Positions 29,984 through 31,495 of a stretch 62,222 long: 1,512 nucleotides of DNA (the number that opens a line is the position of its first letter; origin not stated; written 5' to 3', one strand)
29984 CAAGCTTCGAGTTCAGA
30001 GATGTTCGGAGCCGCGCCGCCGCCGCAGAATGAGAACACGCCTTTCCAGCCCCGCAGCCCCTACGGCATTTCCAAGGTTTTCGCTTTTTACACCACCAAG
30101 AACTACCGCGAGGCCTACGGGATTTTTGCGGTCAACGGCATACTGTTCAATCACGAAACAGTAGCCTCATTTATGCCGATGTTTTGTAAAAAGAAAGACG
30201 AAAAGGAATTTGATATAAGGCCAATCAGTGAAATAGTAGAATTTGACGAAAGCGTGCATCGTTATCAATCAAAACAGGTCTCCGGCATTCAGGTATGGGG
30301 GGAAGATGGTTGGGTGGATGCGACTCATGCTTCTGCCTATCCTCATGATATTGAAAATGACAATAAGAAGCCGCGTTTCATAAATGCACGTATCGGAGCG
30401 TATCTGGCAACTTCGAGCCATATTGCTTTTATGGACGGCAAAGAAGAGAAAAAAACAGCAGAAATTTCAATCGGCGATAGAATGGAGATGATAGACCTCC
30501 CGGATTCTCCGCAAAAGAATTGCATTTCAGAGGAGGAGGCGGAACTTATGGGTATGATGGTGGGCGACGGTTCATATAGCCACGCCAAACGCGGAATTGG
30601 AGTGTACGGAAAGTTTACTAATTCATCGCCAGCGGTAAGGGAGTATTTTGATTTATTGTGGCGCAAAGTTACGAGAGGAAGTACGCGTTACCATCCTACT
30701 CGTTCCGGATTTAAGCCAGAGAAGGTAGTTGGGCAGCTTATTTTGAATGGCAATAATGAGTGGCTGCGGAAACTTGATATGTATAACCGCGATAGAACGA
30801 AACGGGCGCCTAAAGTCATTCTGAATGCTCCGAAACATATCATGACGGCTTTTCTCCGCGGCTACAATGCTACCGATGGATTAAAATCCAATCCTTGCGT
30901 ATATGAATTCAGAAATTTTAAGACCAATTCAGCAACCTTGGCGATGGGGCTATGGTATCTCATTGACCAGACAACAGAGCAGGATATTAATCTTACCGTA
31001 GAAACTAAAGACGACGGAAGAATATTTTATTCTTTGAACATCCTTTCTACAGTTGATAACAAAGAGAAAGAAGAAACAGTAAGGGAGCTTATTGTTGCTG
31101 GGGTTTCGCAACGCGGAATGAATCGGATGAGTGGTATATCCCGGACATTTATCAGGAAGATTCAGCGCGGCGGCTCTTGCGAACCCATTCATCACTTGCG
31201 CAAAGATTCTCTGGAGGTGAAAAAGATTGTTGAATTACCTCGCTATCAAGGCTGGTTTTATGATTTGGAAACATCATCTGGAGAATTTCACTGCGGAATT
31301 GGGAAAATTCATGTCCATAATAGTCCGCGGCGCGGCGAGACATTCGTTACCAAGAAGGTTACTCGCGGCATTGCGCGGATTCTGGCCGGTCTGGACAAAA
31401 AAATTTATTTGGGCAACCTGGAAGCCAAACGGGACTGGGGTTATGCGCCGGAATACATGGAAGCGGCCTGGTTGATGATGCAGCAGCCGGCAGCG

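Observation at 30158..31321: Intein in GDP-mannose 4,6-dehydratase that begins with threonine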

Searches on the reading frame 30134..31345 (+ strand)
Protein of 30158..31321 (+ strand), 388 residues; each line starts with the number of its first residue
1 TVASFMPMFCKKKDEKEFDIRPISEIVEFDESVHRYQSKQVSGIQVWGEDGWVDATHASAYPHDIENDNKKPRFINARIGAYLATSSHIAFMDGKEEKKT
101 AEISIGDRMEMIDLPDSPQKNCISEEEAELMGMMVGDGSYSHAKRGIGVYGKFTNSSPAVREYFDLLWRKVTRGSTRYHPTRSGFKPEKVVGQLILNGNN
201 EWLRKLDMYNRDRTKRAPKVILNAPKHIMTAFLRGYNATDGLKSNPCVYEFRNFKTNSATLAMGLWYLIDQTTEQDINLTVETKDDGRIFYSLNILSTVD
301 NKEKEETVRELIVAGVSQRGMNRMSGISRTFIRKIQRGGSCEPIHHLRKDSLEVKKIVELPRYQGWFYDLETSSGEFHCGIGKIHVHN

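Call 3: search_protein_families(library=pfam, proteins=[window:30158-31321:+], max_evalue=0.1)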
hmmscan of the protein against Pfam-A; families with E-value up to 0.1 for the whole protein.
window:30158-31321:+ (388 aa): 1 family
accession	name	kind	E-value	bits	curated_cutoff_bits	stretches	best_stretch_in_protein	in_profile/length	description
PF14528.11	LAGLIDADG_3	-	0.0002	22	22.5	0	127-189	4-64/82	LAGLIDADG-like domain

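Call 4: search_protein_families(library=ncbifam, proteins=[window:30158-31321:+], max_evalue=0.1)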
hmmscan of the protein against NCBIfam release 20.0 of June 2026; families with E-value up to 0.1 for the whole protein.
window:30158-31321:+ (388 aa): 3 families
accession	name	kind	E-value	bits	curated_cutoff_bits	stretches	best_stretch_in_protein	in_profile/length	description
NF005852.0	PRK07773.1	equivalog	7.7e-07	27.8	780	1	83-242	464-625/886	replicative DNA helicase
NF011287.0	PRK14698.1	equivalog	0.03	12.3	1238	1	122-304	388-556/1017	V-type ATP synthase subunit A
NF011418.0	PRK14845.1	equivalog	0.058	11.1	756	0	201-242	202-243/1049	translation initiation factor IF-2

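Call 5: find_homologous_proteins(query=window:30158-31321:+, max_evalue=0.001)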
Query window:30158-31321:+ (388 aa): 105 proteins with E <= 0.001 among 1839 candidates.
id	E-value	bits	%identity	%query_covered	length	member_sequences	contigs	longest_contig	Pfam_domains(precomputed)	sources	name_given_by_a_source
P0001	1.6e-177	608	68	99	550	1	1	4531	PF16363.12,PF01370.28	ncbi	ncbi:MAG: GDP-mannose 4,6-dehydratase [Candidatus Omnitrophota bacterium]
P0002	8.1e-176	603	67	100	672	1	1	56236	PF16363.12,PF14528.12,PF01370.28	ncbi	-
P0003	2.6e-172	591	66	99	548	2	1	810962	PF16363.12,PF14528.12,PF01370.28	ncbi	ncbi:MAG: GDP-mannose 4,6-dehydratase [Candidatus Omnitrophota bacterium]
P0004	2.1e-149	516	64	90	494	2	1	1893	PF16363.12,PF01370.28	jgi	jgi:hypothetical protein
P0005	3.1e-136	472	64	81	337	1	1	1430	PF14528.12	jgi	jgi:hypothetical protein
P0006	6.5e-130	452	54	100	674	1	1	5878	PF16363.12,PF01370.28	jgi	jgi:GDP-D-mannose dehydratase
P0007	2.9e-123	430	65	72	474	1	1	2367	PF04321.24,PF16363.12,PF02719.22,PF01370.28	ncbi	ncbi:MAG: GDP-mannose 4,6-dehydratase [Candidatus Omnitrophota bacterium]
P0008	1.5e-122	427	64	74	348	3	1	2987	PF16363.12,PF14528.12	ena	-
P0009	6.3e-105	369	47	100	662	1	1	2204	PF16363.12,PF14528.12,PF01370.28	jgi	jgi:GDPmannose 4,6-dehydratase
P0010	2.5e-97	344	77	51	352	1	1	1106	PF16363.12,PF01370.28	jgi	jgi:hypothetical protein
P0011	3.0e-94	334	46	98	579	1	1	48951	PF16363.12,PF14528.12,PF01370.28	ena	-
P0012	8.1e-94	333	46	93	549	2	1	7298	PF16363.12,PF14528.12,PF01370.28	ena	-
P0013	2.0e-93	331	81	47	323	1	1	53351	PF16363.12,PF01370.28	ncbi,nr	ncbi:MAG: GDP-mannose 4,6-dehydratase [Candidatus Liptonbacteria bacterium]|nr:GDP-mannose 4,6-dehyd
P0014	4.5e-91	324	73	49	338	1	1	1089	PF16363.12,PF01370.28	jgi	jgi:hypothetical protein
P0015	1.3e-90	322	74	49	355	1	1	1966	PF16363.12,PF01370.28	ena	-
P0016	1.3e-79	286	48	79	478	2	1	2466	PF16363.12,PF02796.22,PF01381.29,PF14528.12,PF01370.28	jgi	jgi:GDPmannose 4,6-dehydratase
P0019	5.9e-79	284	40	100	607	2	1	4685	PF16363.12,PF14528.12,PF01370.28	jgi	jgi:GDPmannose 4,6-dehydratase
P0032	2.3e-66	242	44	74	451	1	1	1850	PF16363.12,PF14528.12,PF01370.28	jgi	-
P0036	2.0e-64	236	37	100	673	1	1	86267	PF04321.24,PF16363.12,PF05368.20,PF14528.12,PF01370.28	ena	-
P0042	9.6e-63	230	36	98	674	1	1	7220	PF04321.24,PF16363.12,PF05368.20,PF14528.12,PF01370.28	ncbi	-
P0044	3.1e-62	229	35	100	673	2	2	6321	PF04321.24,PF16363.12,PF05368.20,PF14528.12,PF01370.28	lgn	-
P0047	5.4e-62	228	35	100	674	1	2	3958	PF04321.24,PF16363.12,PF14528.12,PF01370.28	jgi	jgi:GDPmannose 4,6-dehydratase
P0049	5.9e-62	228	35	100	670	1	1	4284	PF04321.24,PF16363.12,PF14528.12,PF01370.28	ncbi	-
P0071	4.6e-57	212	34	100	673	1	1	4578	PF04321.24,PF16363.12,PF14528.12,PF01370.28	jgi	-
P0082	9.6e-54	201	41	77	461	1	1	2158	PF16363.12,PF14528.12,PF01370.28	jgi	jgi:GDPmannose 4,6-dehydratase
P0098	7.4e-28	116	31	89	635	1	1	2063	PF16363.12,PF14528.12,PF01370.28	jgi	jgi:GDPmannose 4,6-dehydratase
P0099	1.0e-26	112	28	97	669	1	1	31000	PF04321.24,PF16363.12,PF02719.22,PF14528.12,PF01370.28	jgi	jgi:GDPmannose 4,6-dehydratase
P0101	4.9e-25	106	29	89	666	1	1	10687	PF04321.24,PF16363.12,PF14528.12,PF01370.28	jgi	jgi:GDPmannose 4,6-dehydratase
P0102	2.1e-23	101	29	89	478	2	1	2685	PF16363.12,PF14528.12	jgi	jgi:hypothetical protein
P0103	2.7e-19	87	26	100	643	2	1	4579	PF01973.24,PF14528.12,PF14890.12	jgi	jgi:intein/homing endonuclease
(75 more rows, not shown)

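Call 6: search_solved_structures(query=window:30158-31321:+, max_evalue=1, show_alignments=3)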
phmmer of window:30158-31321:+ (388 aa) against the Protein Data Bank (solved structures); distinct sequences matched with E-value up to 1: 1.
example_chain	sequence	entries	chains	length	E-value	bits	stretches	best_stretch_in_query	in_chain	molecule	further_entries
2cw7_A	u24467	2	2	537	0.019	17.1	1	213-388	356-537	Endonuclease PI-PkoII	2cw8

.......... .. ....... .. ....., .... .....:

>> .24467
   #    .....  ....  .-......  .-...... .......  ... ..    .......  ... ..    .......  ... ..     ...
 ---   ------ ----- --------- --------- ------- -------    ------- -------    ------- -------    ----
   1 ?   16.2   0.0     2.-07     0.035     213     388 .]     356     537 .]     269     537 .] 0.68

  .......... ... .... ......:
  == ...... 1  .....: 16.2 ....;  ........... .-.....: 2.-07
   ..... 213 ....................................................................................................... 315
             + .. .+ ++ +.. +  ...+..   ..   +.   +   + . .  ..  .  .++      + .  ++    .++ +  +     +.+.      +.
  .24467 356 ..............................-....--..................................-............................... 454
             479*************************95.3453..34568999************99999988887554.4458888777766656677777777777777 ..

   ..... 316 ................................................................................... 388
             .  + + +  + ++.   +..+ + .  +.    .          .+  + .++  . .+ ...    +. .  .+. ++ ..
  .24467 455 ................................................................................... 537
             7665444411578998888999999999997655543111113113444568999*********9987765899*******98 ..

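Call 30: find_encoding_contigs(protein=P0013, flank=4000, max_places=2)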
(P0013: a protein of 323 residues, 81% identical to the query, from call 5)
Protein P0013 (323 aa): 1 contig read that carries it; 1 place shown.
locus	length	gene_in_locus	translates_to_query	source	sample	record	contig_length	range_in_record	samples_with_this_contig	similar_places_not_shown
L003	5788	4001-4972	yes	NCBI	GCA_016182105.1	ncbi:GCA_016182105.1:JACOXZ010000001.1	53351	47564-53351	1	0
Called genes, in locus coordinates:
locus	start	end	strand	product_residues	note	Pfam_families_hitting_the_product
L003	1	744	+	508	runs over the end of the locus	PF12072:RNase_Y_N, PF00013:KH_1 (weak), PF08668:HDOD (faint), PF01966:HD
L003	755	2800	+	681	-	PF04932:Wzy_C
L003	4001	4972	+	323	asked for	PF01370:Epimerase, PF16363:GDP_Man_Dehyd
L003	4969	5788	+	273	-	PF01370:Epimerase, PF04321:RmlD_sub_bind, PF16363:GDP_Man_Dehyd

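Call 34: find_related_loci(query=A1, collection=genome_contigs, flank=3000)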
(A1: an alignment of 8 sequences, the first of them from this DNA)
Query A1 (388 aa) in genome_contigs; peptide patterns used: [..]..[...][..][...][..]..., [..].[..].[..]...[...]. (x = any residue, [..] = any of these).
151 stretches matched a pattern; 86 encode a relative of the query (tblastn E <= 1e-3); the best 80 are kept; 80 distinct loci.
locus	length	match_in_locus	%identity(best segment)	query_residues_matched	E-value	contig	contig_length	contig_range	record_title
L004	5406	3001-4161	79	1-388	0e+0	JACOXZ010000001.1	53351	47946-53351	MAG: Candidatus Liptonbacteria bacterium isolate NC_groundwater_166_Ag_S-0.1um_47_12 S4_GD2017_2_S1_scaffold_1005, whole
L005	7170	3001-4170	72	1-388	0e+0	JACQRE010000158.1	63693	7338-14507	MAG: Candidatus Omnitrophota bacterium isolate NC_groundwater_1351_Ag_S-0.2um_67_50 S_p2_S4_coassembly_k141_3654757, who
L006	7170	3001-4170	69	1-388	0e+0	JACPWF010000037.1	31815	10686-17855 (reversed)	MAG: Candidatus Omnitrophota bacterium isolate NC_groundwater_804_Pr6_B-0.1um_56_12 kurt_kritikos_18_scaffold_464773, wh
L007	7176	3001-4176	70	1-388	0e+0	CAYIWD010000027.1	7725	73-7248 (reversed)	MAG TPA_asm: uncultured Candidatus Saccharibacteria bacterium isolate ERP119705_co3_600 genome assembly, contig: NODE_11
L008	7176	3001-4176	68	1-388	0e+0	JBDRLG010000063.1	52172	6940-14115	MAG: Candidatus Omnitrophota bacterium isolate MEGAHIT-group-1.764 k141_188332, whole genome shotgun sequence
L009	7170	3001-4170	69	1-388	0e+0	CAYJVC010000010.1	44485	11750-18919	MAG TPA_asm: uncultured Planctomycetia bacterium isolate ERP125453_co1_451 genome assembly, contig: NODE_605_length_4448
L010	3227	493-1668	68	1-388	0e+0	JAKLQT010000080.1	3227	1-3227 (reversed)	MAG: Candidatus Omnitrophota bacterium isolate bin S2.42 k141_189021, whole genome shotgun sequence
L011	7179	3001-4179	68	1-388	0e+0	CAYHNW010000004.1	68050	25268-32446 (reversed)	MAG TPA_asm: uncultured Candidatus Peribacteria bacterium isolate ERP119705_co14_518 genome assembly, contig: NODE_199_l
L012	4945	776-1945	67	1-388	0e+0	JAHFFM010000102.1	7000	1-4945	MAG: Candidatus Omnitrophota bacterium isolate nzgw292 NODE_20465_length_7001_cov_3.835901, whole genome shotgun sequenc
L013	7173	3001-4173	67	1-388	0e+0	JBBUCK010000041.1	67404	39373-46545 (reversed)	MAG: Patescibacteria group bacterium isolate H32-bin035 H32_bin035_000000000041, whole genome shotgun sequence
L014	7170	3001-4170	67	1-388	0e+0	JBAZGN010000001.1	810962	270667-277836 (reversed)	MAG: Candidatus Omnitrophota bacterium isolate SO_2017_LW3_46 NODE_6_length_810962_cov_4.668257_LW162_2017, whole genome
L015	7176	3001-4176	67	1-388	0e+0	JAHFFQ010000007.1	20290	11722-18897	MAG: Candidatus Omnitrophota bacterium isolate nzgw296 NODE_2426_length_20291_cov_4.630392, whole genome shotgun sequenc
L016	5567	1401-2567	66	1-388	0e+0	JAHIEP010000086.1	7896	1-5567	MAG: Nanoarchaeota archaeon isolate KR11_0.1_MetaG.mb.26 KR11_0.1_MetaG.mb.26_k141_714439, whole genome shotgun sequence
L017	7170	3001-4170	64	1-388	1e-179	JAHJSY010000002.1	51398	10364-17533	MAG: Patescibacteria group bacterium isolate OS_PC_MetaG.mb.33 OS_PC_MetaG.mb.33_k141_3754, whole genome shotgun sequenc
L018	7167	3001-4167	66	1-388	6e-179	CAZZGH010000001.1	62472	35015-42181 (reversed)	MAG TPA_asm: uncultured Candidatus Saccharibacteria bacterium isolate binchicken_co38_350 genome assembly, contig: NODE_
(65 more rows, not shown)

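Call 41: find_encoding_contigs(protein=P0007, flank=1500, max_places=2)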
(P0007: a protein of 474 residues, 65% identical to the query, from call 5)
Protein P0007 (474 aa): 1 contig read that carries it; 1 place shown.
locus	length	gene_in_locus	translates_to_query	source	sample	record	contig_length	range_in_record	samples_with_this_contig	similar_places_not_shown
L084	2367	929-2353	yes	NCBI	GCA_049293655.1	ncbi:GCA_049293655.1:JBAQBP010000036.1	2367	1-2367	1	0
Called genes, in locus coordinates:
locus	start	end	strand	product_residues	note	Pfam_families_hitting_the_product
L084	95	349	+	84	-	-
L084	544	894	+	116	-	PF13412:HTH_24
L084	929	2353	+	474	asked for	PF01370:Epimerase, PF02719:Polysacc_synt_2 (weak), PF04321:RmlD_sub_bind, PF16363:GDP_Man_Dehyd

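Call 44: predict_structure(alignment_id=A2)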
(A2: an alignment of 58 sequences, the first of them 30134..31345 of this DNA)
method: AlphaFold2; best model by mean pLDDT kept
length: 404 residues; sequences in the alignment: 58
mean_pLDDT: 91.0   pTM: 0.88
mean pLDDT of the five models: 91.0, 90.9, 90.8, 90.7, 90.0
residues with pLDDT >= 90: 328; 70-90: 43; 50-70: 23; < 50: 10
segments of 3 or more residues with pLDDT < 50: 1-4, 400-404
pLDDT, mean of each block of 10 residues (from residue 1): 59 97 97 96 95 96 95 93 96 93 94 96 94 98 96 89 96 98 97 91 94 95 98 98 86 70 96 97 92 93 80 94 97 94 88 69 95 93 92 73 40
secondary structure, 60 per line:
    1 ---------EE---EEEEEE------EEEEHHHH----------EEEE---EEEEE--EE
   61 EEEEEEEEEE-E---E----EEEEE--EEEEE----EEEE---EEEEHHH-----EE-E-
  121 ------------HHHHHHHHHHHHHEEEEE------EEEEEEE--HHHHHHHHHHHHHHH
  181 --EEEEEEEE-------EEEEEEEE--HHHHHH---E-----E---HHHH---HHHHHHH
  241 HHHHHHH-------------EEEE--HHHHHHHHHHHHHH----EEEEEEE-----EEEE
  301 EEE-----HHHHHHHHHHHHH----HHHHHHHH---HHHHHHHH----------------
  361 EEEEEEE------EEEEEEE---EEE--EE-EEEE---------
elements in order: E15-20 E27-30 H31-34 E45-48 E52-56 E59-70 E81-85 E88-92 E97-100 E104-107 H133-145 E146-150 E157-163 H166-180 E183-190 E198-205 H208-213 H227-230 H234-247 E261-264 H267-280 E285-291 E297-303 H309-321 H326-333 H337-344 E361-367 E374-380 E384-386 E392-395

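Call 47: fold_search(model_id=the predicted structure, library=pdb)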
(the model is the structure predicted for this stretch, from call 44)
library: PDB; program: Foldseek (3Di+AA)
matches with E <= 10: 820; with E <= 0.001: 23
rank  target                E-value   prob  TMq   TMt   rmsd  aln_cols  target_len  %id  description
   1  7qss                  1.9e-20  1.00  0.52  0.49  10.3       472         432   16  Crystal structure of homing endonuclease-associated TliVMA intein (C1A) (released 2022-03-30)
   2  7qsu                  9.3e-20  1.00  0.53  0.57   9.2       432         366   17  Crystal structure of homing endonuclease-associated TliVMA intein (C1A, d333-339) (released 2022-03-30)
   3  2cw7                  9.0e-16  1.00  0.52  0.41  11.4       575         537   14  Crystal structure of intein homing endonuclease II (released 2006-04-18)
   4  1dq3                  2.7e-15  1.00  0.46  0.42  11.4       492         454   14  CRYSTAL STRUCTURE OF AN ARCHAEAL INTEIN-ENCODED HOMING ENDONUCLEASE PI-PFUI (released 2000-07-05)
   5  1vde_B                1.1e-09  1.00  0.37  0.35  11.9       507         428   11  PI-SCEI, A HOMING ENDONUCLEASE WITH PROTEIN SPLICING ACTIVITY (released 1998-04-08)
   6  1vde_A                1.6e-08  1.00  0.36  0.34  12.0       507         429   10  PI-SCEI, A HOMING ENDONUCLEASE WITH PROTEIN SPLICING ACTIVITY (released 1998-04-08)
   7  1ef0_A                1.7e-08  1.00  0.37  0.35  12.7       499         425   11  CRYSTAL STRUCTURE OF PI-SCEI MINIPRECURSOR (released 2000-06-07)
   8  1jva_A                4.9e-08  1.00  0.36  0.35  11.8       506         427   11  CRYSTAL STRUCTURE OF THE VMA1-DERIVED ENDONUCLEASE BEARING THE N AND C EXTEIN PROPEPTIDES (released 2002-08-29)
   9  3oor_A                7.9e-08  1.00  0.28  0.44   6.2       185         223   11  I-SceI mutant (K86R/G100T)complexed with C/G+4 DNA substrate (released 2010-11-17)
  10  1r7m_A                2.5e-07  1.00  0.29  0.46   5.8       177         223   13  The homing endonuclease I-SceI bound to its DNA recognition region (released 2004-10-26)
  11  1um2_B                8.0e-07  1.00  0.39  0.38  10.8       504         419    9  Crystal Structure of the Vma1-Derived Endonuclease with the Ligated Extein Segment (released 2004-09-22)
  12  6x1j_A                1.3e-06  1.00  0.30  0.48   5.8       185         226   11  The homing endonuclease I-WcaI bound to its DNA recognition sequence (released 2021-05-26)
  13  5a0m_B                2.4e-06  1.00  0.30  0.48   5.7       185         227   11  THE CRYSTAL STRUCTURE OF I-SCEI IN COMPLEX WITH ITS TARGET DNA IN THE PRESENCE OF MN (released 2016-05-04)
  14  5a0m_A                4.6e-06  1.00  0.28  0.45   6.1       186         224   13  THE CRYSTAL STRUCTURE OF I-SCEI IN COMPLEX WITH ITS TARGET DNA IN THE PRESENCE OF MN (released 2016-05-04)
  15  1dfa                  1.1e-05  1.00  0.34  0.34  12.0       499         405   10  CRYSTAL STRUCTURE OF PI-SCEI IN C2 SPACE GROUP (released 1999-12-08)
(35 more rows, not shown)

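Call 56: search_protein_representatives(alignment_id=A1)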
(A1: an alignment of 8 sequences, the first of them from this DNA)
Query: 8 sequences, 353 profile positions. Proteins with E-value up to 0.001 (for the whole library): 4124; up to 1e-10: 1234; up to 1e-30: 197. The best 150 are listed.
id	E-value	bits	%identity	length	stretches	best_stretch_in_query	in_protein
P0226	2.7e-137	474.0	-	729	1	1-353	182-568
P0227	1.3e-119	415.9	-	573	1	1-353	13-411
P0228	3.7e-118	411.1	-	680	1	1-353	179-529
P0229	3.9e-115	401.1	-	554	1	7-353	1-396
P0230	1.6e-113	395.8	-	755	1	1-353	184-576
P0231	2.2e-112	392.1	-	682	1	1-353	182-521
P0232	4.4e-108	377.9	-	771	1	4-353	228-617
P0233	3.0e-106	371.9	-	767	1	1-353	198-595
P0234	1.6e-102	359.6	-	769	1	1-353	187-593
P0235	1.7e-102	359.5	-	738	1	2-353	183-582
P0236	6.3e-99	347.8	-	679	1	1-353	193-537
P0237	6.9e-96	337.8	-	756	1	5-353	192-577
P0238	1.6e-95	336.6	-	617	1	1-327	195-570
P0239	3.5e-93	328.9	-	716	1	1-353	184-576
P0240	2.7e-91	322.7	-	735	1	1-353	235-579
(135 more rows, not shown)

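Call 65: search_protein_families(library=pfam, proteins=[P0016], max_evalue=1)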
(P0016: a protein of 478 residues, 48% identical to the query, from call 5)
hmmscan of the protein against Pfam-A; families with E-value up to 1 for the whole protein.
P0016 (478 aa): 13 families
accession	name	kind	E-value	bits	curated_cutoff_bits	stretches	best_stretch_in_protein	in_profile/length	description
PF16363.11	GDP_Man_Dehyd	-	1.3e-56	192.9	27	1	310-465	177-332/332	GDP-mannose 4,6 dehydratase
PF01370.27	Epimerase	-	3.7e-11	43.3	20.9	1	316-381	172-240/240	NAD dependent epimerase/dehydratase family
PF14528.11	LAGLIDADG_3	-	4.6e-06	27.2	22.5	1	46-87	4-47/82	LAGLIDADG-like domain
PF01381.28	HTH_3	-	7.7e-06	26.3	23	1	243-274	8-39/55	Helix-turn-helix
PF02796.21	HTH_7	-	2e-05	25.1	23.8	1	229-259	6-36/45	Helix-turn-helix domain of resolvase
PF13384.12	HTH_23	-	9.6e-05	22.5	24.6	1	230-268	7-41/50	Homeodomain-like domain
PF13560.12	HTH_31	-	9.7e-05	23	27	1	243-274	13-45/64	Helix-turn-helix domain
PF13518.12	HTH_28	-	0.00023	21.6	25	1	232-269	1-37/52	Helix-turn-helix domain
PF13412.12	HTH_24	-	0.018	15.1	21.9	1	243-263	16-36/48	Winged helix-turn-helix DNA-binding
PF13551.12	HTH_29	-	0.044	14.3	28.1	1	240-265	7-33/64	Winged helix-turn helix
PF04545.22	Sigma70_r4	-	0.093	12.7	24.1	1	242-265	18-41/50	Sigma-70, region 4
PF15978.11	TnsD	-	0.16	11.4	32.4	0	235-266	189-221/355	Tn7-like transposition protein D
PF04218.19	CENP-B_N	-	0.25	11.5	21.2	1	231-264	10-42/53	CENP-B N-terminal DNA-binding domain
